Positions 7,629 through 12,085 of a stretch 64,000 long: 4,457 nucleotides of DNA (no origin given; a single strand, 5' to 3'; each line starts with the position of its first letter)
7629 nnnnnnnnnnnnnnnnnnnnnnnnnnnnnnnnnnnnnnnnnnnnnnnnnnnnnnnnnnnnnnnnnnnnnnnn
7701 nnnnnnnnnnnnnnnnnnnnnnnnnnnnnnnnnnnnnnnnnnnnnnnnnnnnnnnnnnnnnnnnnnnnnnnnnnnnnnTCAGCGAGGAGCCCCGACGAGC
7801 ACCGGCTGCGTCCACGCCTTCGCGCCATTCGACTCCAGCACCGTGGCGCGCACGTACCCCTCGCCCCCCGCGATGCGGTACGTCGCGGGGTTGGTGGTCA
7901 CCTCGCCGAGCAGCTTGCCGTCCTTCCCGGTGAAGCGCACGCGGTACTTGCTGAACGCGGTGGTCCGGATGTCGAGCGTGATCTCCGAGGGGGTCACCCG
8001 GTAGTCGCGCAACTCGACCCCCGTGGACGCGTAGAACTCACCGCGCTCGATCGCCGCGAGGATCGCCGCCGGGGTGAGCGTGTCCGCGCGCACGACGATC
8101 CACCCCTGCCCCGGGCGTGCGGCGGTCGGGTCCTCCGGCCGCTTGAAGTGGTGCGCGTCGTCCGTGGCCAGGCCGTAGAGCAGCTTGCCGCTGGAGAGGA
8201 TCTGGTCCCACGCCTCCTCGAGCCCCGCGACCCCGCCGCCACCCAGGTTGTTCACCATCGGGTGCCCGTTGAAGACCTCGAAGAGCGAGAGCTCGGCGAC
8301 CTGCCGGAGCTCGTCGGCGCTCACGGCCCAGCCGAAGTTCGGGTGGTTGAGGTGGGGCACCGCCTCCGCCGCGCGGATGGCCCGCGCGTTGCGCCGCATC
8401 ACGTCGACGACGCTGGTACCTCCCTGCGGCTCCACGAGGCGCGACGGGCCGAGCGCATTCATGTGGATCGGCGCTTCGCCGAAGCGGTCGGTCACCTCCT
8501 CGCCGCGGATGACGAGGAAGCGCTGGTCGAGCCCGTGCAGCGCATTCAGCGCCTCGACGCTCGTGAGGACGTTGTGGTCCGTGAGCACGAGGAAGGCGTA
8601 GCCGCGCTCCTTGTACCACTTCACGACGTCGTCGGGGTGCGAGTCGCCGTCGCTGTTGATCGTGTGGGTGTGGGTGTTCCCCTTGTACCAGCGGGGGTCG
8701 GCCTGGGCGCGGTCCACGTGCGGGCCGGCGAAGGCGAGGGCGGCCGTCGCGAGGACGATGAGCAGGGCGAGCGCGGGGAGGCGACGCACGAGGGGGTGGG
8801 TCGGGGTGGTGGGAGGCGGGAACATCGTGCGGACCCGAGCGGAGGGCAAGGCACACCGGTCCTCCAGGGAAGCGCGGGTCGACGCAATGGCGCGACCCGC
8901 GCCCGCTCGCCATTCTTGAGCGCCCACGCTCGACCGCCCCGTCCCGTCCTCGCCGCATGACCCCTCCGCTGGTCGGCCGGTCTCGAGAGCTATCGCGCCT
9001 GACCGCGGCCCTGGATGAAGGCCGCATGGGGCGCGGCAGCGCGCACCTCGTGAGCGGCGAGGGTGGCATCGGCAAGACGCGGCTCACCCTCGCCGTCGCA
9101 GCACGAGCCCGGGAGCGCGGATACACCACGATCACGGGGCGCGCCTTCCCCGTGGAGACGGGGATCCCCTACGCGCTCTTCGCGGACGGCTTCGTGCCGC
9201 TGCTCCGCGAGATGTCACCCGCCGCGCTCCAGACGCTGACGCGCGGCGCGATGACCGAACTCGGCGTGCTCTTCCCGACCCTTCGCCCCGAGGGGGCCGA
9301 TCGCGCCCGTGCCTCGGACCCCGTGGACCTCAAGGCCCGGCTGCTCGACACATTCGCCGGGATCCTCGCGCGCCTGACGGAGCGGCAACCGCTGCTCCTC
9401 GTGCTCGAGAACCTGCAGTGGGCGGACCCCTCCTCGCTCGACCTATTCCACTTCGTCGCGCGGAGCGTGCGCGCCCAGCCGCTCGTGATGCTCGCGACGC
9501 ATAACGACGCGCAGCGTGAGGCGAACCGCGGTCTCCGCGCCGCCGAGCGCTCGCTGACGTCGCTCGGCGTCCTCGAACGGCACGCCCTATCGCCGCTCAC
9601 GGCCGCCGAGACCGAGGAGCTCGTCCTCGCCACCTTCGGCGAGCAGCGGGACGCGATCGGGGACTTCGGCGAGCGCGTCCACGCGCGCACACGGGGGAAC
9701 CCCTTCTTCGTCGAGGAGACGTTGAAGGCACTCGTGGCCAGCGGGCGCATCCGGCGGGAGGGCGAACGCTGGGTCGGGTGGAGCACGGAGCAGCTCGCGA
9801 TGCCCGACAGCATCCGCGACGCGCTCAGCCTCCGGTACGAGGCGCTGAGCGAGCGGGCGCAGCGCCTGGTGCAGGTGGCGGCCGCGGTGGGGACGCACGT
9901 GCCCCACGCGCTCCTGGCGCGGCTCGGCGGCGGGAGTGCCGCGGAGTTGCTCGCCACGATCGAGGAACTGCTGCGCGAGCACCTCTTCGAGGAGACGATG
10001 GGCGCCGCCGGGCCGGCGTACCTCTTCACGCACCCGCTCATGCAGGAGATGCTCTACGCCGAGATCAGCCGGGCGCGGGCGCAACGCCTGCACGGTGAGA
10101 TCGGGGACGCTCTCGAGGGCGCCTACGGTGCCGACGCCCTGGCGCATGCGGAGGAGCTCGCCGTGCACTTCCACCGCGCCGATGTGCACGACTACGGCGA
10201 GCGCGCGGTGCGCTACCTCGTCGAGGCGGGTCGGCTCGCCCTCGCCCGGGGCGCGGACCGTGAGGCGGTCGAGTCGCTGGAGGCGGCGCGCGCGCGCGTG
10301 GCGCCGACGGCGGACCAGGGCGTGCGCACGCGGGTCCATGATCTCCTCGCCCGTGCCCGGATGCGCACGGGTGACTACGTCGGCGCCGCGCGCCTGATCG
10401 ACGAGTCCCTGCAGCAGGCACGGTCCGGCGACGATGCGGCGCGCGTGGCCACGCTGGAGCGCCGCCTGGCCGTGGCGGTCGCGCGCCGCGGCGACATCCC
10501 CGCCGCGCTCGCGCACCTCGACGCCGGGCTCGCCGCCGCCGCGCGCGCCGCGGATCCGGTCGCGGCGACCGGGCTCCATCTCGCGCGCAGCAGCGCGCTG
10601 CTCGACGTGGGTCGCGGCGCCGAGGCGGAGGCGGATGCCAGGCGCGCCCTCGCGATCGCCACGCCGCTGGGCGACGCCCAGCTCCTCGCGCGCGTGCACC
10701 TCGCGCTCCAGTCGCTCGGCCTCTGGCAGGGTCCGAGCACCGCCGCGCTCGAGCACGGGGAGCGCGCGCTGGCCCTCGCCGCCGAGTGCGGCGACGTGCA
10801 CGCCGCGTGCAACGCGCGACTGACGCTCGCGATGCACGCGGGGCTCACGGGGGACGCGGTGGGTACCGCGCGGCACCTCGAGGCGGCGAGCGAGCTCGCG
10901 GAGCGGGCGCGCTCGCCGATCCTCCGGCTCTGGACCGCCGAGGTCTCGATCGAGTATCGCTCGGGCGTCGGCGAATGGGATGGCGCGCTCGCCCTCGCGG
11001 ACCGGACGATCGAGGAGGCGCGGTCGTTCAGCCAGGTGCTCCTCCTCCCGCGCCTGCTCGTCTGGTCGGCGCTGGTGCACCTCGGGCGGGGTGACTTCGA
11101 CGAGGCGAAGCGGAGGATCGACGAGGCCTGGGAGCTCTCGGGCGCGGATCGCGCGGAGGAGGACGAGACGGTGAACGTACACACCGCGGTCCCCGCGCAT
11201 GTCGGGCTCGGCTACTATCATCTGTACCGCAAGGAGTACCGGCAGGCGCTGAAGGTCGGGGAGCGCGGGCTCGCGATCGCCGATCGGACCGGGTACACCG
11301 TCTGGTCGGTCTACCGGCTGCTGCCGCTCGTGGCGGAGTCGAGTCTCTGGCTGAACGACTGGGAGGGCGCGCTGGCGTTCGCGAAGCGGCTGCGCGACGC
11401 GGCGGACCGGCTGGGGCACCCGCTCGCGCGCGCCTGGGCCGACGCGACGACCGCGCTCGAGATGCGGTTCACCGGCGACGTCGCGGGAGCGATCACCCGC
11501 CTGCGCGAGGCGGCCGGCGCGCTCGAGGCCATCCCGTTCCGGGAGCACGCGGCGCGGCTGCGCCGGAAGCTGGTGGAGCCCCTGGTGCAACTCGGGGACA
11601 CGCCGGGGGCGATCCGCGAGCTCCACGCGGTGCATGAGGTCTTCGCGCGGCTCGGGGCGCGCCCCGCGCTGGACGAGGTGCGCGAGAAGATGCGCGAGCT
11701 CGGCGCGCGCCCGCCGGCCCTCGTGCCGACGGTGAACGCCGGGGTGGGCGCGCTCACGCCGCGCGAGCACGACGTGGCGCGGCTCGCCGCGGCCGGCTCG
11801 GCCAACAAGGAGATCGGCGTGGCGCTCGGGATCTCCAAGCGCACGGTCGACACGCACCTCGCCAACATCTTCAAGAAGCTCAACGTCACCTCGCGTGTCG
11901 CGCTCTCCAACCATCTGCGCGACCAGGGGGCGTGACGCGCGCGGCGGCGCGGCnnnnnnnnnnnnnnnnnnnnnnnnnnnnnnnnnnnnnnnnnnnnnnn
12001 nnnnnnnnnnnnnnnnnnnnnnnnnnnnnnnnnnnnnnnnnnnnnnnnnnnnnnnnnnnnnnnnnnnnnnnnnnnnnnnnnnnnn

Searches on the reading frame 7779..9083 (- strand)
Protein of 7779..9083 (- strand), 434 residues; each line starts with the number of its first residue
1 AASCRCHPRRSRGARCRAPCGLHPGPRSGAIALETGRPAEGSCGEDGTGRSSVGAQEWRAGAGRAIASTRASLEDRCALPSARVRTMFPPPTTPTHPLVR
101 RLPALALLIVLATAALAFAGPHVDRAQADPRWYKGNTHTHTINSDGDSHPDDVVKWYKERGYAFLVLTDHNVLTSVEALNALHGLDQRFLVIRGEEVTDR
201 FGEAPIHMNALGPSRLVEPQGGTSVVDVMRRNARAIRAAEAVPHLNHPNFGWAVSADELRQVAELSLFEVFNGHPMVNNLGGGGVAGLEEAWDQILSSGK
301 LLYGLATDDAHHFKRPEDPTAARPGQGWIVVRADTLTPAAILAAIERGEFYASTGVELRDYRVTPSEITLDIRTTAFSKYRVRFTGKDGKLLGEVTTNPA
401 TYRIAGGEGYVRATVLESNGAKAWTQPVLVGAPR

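Call 15: search_protein_families(library=pfam, proteins=[window:7779-9083:-], max_evalue=0.01)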
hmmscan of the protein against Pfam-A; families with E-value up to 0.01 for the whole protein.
window:7779-9083:- (434 aa): 1 family
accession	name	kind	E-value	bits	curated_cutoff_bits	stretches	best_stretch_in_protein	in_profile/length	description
PF02811.25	PHP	-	0.00021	22.1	26.4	1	137-184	2-52/164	PHP domain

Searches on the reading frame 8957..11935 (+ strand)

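Call 15: search_protein_families(library=pfam, proteins=[window:8957-11935:+], max_evalue=0.01)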
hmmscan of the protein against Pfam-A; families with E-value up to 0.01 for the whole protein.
window:8957-11935:+ (992 aa): 6 families
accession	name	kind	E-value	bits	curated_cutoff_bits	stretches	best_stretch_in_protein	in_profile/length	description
PF13191.12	AAA_16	-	1.5e-26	94.3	32.6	1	4-178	1-166/167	AAA ATPase domain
PF00196.25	GerE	-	3.5e-18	65.4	23.5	1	933-983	3-53/57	Bacterial regulatory proteins, luxR family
PF13424.12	TPR_12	-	5.6e-05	23.7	30.1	1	463-528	8-75/77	Tetratricopeptide repeat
PF07719.23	TPR_2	-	0.00092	19.6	27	0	460-488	3-31/34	Tetratricopeptide repeat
PF10923.14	BrxC_BrxD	-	0.001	18.5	22.2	1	6-59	28-81/414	BREX system ATP-binding protein BrxC/D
PF08281.18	Sigma70_r4_2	-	0.0037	17.3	25.7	0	945-975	24-54/54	Sigma-70, region 4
